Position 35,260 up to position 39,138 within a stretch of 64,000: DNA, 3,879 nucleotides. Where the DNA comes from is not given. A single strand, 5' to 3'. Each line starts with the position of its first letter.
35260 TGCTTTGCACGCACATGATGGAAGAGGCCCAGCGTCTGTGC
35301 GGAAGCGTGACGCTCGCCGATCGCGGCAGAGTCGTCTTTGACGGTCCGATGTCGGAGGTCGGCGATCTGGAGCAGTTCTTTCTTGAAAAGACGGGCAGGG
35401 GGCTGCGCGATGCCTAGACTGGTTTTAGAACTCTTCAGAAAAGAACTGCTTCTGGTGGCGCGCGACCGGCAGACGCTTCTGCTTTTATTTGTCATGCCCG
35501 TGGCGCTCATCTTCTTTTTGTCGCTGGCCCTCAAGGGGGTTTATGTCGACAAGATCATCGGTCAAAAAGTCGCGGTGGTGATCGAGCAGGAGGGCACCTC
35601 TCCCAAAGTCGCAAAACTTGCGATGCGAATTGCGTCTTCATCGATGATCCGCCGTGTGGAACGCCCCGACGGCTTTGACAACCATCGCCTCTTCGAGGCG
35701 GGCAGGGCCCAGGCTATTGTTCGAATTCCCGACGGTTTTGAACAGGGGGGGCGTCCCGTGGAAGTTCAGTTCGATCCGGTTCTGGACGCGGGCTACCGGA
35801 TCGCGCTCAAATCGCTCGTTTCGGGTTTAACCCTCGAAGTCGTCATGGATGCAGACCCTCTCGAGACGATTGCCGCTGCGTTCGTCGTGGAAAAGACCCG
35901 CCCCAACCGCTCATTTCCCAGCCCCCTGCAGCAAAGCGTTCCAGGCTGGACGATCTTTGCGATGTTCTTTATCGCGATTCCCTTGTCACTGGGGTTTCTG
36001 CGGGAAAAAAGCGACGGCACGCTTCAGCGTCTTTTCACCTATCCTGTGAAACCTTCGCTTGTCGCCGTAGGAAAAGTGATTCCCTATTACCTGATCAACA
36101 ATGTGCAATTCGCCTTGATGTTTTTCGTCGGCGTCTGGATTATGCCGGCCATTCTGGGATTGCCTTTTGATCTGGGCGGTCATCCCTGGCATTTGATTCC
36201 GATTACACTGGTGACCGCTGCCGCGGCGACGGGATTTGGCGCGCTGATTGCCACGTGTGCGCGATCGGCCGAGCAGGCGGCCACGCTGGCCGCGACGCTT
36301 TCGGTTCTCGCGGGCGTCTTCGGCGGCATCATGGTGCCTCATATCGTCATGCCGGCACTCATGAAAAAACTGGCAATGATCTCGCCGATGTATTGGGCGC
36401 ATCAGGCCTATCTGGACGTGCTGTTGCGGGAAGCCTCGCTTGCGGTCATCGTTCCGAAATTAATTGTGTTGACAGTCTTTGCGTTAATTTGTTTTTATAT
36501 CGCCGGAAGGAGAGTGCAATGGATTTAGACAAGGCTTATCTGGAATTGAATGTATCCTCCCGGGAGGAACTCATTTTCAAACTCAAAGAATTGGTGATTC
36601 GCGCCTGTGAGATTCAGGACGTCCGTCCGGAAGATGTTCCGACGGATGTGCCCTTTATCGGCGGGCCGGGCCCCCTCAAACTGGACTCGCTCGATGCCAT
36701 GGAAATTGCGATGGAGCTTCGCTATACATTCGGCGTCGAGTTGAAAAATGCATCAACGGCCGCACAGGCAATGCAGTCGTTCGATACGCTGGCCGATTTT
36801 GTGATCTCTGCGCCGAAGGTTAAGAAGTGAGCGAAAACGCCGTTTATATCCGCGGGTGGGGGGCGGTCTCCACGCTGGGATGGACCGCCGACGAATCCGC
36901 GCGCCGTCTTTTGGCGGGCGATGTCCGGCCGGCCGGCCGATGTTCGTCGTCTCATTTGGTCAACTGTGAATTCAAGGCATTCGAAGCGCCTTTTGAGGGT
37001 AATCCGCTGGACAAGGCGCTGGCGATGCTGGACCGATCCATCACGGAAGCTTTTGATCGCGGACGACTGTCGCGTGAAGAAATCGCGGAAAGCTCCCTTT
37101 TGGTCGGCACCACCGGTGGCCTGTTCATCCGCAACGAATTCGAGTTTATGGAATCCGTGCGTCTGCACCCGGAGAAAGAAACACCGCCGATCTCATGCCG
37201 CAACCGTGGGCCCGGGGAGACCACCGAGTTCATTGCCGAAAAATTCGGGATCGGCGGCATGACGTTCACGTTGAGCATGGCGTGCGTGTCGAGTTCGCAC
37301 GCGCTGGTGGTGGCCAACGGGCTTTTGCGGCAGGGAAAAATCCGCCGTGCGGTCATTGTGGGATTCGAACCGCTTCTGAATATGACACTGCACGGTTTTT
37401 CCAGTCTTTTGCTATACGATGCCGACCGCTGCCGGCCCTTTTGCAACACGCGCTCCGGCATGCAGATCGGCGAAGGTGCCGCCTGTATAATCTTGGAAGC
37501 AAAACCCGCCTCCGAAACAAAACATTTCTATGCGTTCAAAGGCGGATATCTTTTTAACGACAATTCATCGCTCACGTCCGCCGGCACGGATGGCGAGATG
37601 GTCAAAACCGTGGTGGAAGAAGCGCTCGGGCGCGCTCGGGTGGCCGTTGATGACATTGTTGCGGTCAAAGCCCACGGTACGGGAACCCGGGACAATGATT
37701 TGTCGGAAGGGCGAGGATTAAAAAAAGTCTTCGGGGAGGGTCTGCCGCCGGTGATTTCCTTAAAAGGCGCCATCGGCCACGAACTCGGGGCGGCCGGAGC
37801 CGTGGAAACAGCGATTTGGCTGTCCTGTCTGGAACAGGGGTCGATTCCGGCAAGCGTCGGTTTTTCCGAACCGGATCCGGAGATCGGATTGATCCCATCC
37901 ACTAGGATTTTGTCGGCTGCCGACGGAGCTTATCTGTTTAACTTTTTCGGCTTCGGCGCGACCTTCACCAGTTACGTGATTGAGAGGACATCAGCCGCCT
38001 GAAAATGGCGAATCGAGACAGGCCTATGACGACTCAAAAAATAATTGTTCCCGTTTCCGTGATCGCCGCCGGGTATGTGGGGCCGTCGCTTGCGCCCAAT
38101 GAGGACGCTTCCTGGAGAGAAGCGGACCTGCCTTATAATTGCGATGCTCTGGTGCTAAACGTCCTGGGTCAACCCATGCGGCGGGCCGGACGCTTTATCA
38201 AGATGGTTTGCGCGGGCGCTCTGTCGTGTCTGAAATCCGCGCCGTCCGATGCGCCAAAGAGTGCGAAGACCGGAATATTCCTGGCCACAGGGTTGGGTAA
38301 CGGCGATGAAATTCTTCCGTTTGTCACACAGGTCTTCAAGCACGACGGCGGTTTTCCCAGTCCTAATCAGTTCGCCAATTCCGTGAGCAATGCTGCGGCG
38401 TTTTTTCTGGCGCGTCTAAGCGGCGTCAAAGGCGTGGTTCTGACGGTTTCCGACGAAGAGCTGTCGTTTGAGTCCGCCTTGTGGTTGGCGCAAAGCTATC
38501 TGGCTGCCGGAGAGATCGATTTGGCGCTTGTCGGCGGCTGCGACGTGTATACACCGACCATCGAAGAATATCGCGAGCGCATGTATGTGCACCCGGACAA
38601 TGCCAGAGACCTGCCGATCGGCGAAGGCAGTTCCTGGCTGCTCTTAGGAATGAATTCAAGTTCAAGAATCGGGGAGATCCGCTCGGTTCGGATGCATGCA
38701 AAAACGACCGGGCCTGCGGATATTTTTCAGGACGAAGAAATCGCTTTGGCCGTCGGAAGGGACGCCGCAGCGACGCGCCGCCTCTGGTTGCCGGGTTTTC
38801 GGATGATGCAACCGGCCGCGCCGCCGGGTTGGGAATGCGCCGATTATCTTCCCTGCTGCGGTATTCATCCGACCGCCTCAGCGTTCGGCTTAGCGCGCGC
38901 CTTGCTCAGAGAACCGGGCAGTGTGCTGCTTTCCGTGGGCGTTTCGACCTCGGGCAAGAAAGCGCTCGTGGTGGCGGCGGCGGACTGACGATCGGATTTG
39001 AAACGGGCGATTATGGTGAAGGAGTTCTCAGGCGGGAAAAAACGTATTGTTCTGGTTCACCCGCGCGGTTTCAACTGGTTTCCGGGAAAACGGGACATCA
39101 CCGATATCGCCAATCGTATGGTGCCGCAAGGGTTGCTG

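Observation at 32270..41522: Orphan ACP/KS/KS-like + B12-radical-SAM + BtrH-like + ABC-2 exporter + LpxL-like acyltransferase operon: candidate system for making and exporting a modified lipid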

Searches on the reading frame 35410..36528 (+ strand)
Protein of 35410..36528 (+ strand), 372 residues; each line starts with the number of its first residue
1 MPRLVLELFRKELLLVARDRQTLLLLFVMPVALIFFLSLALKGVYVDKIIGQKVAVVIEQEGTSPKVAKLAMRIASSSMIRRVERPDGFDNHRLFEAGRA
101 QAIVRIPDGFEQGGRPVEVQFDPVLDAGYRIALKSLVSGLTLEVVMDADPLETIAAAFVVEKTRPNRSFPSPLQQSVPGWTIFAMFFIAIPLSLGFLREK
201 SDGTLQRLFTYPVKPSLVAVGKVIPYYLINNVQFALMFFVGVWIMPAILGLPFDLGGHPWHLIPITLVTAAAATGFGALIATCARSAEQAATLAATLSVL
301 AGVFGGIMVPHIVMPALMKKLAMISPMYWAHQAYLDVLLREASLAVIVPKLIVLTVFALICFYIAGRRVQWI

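Call 4: search_protein_families(library=pfam, max_evalue=0.01, proteins=[window:35410-36528:+])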
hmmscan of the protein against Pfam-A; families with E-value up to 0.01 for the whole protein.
window:35410-36528:+ (372 aa): 4 families
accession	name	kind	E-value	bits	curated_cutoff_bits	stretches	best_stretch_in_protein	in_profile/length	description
PF12698.13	ABC2_membrane_3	-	5.1e-30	105.2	31.6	1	21-365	2-345/347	ABC-2 family transporter protein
PF01061.29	ABC2_membrane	-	4e-21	76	26.9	1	175-338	49-210/211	ABC-2 type transporter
PF12679.13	ABC2_membrane_2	-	4e-14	53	27.2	1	8-364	3-277/283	ABC-2 family transporter protein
PF12730.13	ABC2_membrane_4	-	4.7e-05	23.9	27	1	175-293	49-169/179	ABC-2 family transporter protein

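Call 5: search_protein_families(library=ncbifam, max_evalue=0.001, proteins=[window:35410-36528:+])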
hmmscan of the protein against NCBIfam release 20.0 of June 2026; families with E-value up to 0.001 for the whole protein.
window:35410-36528:+ (372 aa): 5 families
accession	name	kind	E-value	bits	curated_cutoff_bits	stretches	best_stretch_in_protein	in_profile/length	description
NF033858.1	ABC2_perm_RbbA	equivalog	1.7e-18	66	1050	1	6-365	543-900/909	ribosome-associated ATPase/putative transporter RbbA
NF038293.1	permease_SagH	equivalog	1.5e-16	60.2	450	2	194-361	198-363/370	SagH family ABC transporter permease subunit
NF041647.1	ABC_perm_CPBP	equivalog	2.9e-07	29.6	435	1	3-123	3-130/636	ABC transporter permease subunit/CPBP intramembrane protease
TIGR00025.1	Mtu_efflux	paralog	3.2e-07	30.1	146.9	1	177-363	43-228/238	ABC transporter efflux protein, DrrB family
TIGR01247.1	drrB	subfamily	1.4e-06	28.2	223.05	1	177-366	51-233/236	daunorubicin resistance ABC transporter membrane protein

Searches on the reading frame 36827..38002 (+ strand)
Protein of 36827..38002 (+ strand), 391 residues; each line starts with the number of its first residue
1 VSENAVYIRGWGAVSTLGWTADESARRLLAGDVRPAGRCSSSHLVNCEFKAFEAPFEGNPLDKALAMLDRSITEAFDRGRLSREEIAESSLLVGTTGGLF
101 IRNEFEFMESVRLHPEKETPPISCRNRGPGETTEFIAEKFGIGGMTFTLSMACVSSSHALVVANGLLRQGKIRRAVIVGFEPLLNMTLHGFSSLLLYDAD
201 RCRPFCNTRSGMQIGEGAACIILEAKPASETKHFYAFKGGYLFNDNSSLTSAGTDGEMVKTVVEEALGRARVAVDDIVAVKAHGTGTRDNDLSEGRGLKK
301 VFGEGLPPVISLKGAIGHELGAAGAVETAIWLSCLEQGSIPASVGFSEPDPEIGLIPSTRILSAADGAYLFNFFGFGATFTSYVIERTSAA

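Call 4: search_protein_families(library=pfam, max_evalue=0.01, proteins=[window:36827-38002:+])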
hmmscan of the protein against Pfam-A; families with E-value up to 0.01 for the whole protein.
window:36827-38002:+ (391 aa): 3 families
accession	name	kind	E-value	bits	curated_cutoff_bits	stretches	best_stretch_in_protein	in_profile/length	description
PF02801.28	Ketoacyl-synt_C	-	7.4e-21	74.8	20.8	1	241-346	8-118/119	Beta-ketoacyl synthase, C-terminal domain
PF00109.32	ketoacyl-synt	-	7.4e-14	52.4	20.8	1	58-226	83-249/252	Beta-ketoacyl synthase, N-terminal domain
PF08545.16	ACP_syn_III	-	5.7e-05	23.4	24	1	148-226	2-64/80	3-Oxoacyl-[acyl-carrier-protein (ACP)] synthase III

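Call 5: search_protein_families(library=ncbifam, max_evalue=0.001, proteins=[window:36827-38002:+])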
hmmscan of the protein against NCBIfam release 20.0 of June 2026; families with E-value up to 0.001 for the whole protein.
window:36827-38002:+ (391 aa): 20 families
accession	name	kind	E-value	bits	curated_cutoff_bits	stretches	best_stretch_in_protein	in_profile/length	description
NF006618.0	PRK09185.1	subfamily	6.8e-51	173.5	407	1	91-387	100-392/394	beta-ketoacyl-ACP synthase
NF058662.1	cispenta_AmcF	equivalog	8.7e-43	146.7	325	1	134-386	110-368/369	cispentacin biosynthesis acyltransferase subunit AmcF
NF004618.0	PRK05952.1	equivalog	1.3e-37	129.6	455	1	6-379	4-374/384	beta-ketoacyl-ACP synthase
TIGR03150.1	fabF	equivalog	2.3e-37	128.7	493.75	1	135-384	143-405/407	beta-ketoacyl-ACP synthase II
NF005076.0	PRK06501.1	equivalog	3.4e-36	125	629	1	131-388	153-423/425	beta-ketoacyl-ACP synthase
NF005589.0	PRK07314.1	subfamily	6.6e-33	114.1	387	1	123-388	134-412/413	beta-ketoacyl-ACP synthase II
NF004970.0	PRK06333.1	subfamily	5.7e-32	111.1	525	1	136-387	156-421/424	beta-ketoacyl-ACP synthase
NF006274.0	PRK08439.1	equivalog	6.2e-31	107.6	621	1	135-385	144-403/406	beta-ketoacyl-ACP synthase II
NF006587.0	PRK09116.1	equivalog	1.3e-29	103.2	470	1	139-388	150-407/408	beta-ketoacyl-ACP synthase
NF005490.0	PRK07103.1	equivalog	8e-28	97.6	445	1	71-388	89-413/414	polyketide beta-ketoacyl:acyl carrier protein synthase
NF005916.1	PRK07910.1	equivalog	4e-27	95.2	560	1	108-379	126-409/418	KasA/KasB family beta-ketoacyl-ACP synthase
NF045894.1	PKS_plus_SDR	equivalog_domain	3.3e-21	74.7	1740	1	136-353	156-383/1515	type I polyketide synthase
NF005935.0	PRK07967.1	equivalog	1.3e-20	73.6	630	1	91-388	99-404/406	beta-ketoacyl-ACP synthase I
NF006434.0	PRK08722.1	equivalog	3e-20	72.5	759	1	141-387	152-413/414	beta-ketoacyl-ACP synthase II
NF053555.1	prodigi_MBC_PigJ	equivalog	3e-16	58.9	900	1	132-343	492-704/759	prodigiosin MBC biosynthesis protein PigJ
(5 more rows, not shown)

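Call 52: search_solved_structures(query=window:36827-38002:+, max_evalue=1e-10, show_alignments=1)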
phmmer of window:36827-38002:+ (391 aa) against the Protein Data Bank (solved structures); distinct sequences matched with E-value up to 1e-10: 102 (the best 60 are shown).
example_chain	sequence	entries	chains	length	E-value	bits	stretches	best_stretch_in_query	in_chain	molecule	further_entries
8z5c_A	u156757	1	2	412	1.1e-32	116.4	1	135-381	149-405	3-oxoacyl-[acyl-carrier-protein] synthase 2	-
8z5e_A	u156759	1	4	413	7.4e-32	113.7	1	135-381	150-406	3-oxoacyl-[acyl-carrier-protein] synthase 2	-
8z5d_A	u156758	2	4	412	8.6e-32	113.5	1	135-381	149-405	3-oxoacyl-[acyl-carrier-protein] synthase 2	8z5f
9s5h_B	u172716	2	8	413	1.5e-31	112.7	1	77-361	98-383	3-oxoacyl-(Acyl-carrier-protein) synthase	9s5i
6qsp_A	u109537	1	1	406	6.8e-30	107.3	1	128-385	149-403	Beta-ketoacyl synthase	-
7f27_A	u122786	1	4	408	2.1e-25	92.5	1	137-388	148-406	3-oxoacyl-(Acyl-carrier-protein) synthase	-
1j3n_A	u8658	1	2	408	1e-24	90.2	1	6-378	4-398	3-oxoacyl-(acyl-carrier protein) synthase II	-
2gp6_A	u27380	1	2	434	1.5e-24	89.7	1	85-378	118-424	3-oxoacyl-[acyl-carrier-protein] synthase 2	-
6kxd_A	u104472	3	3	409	2.3e-24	89.1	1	5-358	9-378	Ketosynthase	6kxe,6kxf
3e60_A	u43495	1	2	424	8.9e-24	87.1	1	65-389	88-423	3-oxoacyl-[acyl-carrier-protein ] synthase II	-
4ls6_A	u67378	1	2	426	1.1e-23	86.9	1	6-379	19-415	3-oxoacyl-[acyl-carrier-protein] synthase 2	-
4ls5_A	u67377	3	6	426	2.1e-23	85.9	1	83-379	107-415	3-oxoacyl-[acyl-carrier-protein] synthase 2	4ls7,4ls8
6riw_A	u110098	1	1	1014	3e-22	82.1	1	132-349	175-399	ORF10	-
3o04_A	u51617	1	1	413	3.5e-22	81.9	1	135-387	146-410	beta-keto-acyl carrier protein synthase II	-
1ox0_A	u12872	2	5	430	4.5e-22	81.5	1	3-378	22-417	Beta ketoacyl-acyl carrier protein synthase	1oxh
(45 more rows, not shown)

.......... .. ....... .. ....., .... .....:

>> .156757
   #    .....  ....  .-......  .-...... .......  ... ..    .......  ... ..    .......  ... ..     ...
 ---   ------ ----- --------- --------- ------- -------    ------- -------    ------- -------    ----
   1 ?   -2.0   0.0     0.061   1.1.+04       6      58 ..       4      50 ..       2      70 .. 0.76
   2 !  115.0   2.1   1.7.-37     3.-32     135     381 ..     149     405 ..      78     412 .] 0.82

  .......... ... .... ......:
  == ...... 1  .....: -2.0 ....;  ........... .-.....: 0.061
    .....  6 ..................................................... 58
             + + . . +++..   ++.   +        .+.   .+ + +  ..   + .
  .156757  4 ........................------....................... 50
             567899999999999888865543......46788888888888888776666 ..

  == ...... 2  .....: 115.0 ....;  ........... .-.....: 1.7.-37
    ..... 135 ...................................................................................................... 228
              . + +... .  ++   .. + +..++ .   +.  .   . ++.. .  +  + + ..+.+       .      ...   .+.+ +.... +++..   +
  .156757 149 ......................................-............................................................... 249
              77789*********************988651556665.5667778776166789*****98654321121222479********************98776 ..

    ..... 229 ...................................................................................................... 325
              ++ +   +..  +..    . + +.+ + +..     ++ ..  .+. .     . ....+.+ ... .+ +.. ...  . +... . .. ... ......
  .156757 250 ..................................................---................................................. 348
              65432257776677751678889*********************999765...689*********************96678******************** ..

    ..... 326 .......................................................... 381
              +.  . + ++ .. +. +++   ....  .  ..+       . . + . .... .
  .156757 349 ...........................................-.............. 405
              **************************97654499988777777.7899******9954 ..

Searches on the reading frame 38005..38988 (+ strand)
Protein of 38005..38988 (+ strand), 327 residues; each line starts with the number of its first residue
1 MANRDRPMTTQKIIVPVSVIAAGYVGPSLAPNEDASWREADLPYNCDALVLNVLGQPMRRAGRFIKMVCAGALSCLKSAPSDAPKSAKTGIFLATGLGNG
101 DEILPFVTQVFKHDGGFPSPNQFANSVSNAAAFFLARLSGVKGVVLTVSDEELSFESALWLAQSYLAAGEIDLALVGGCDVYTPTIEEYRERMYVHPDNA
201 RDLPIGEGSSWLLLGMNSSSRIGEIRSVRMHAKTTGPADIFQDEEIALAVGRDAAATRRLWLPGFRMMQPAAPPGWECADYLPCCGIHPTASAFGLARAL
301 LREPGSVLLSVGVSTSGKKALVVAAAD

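Call 4: search_protein_families(library=pfam, max_evalue=0.01, proteins=[window:38005-38988:+])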
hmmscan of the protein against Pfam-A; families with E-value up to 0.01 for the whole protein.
window:38005-38988:+ (327 aa): 2 families
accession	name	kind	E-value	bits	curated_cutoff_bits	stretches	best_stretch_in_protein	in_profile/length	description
PF00109.32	ketoacyl-synt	-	2.2e-05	24.6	20.8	1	58-183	83-205/252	Beta-ketoacyl synthase, N-terminal domain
PF13723.12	Ketoacyl-synt_2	-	0.00053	20.1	25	1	59-177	28-137/223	Beta-ketoacyl synthase, N-terminal domain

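Call 5: search_protein_families(library=ncbifam, max_evalue=0.001, proteins=[window:38005-38988:+])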
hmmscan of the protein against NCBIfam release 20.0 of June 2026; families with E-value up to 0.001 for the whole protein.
window:38005-38988:+ (327 aa): 2 families
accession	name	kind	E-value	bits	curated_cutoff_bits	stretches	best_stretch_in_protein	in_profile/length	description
NF006618.0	PRK09185.1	subfamily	0.00024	20.3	407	1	107-181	116-190/394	beta-ketoacyl-ACP synthase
TIGR03150.1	fabF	equivalog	0.00074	18.3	493.75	0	58-181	65-190/407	beta-ketoacyl-ACP synthase II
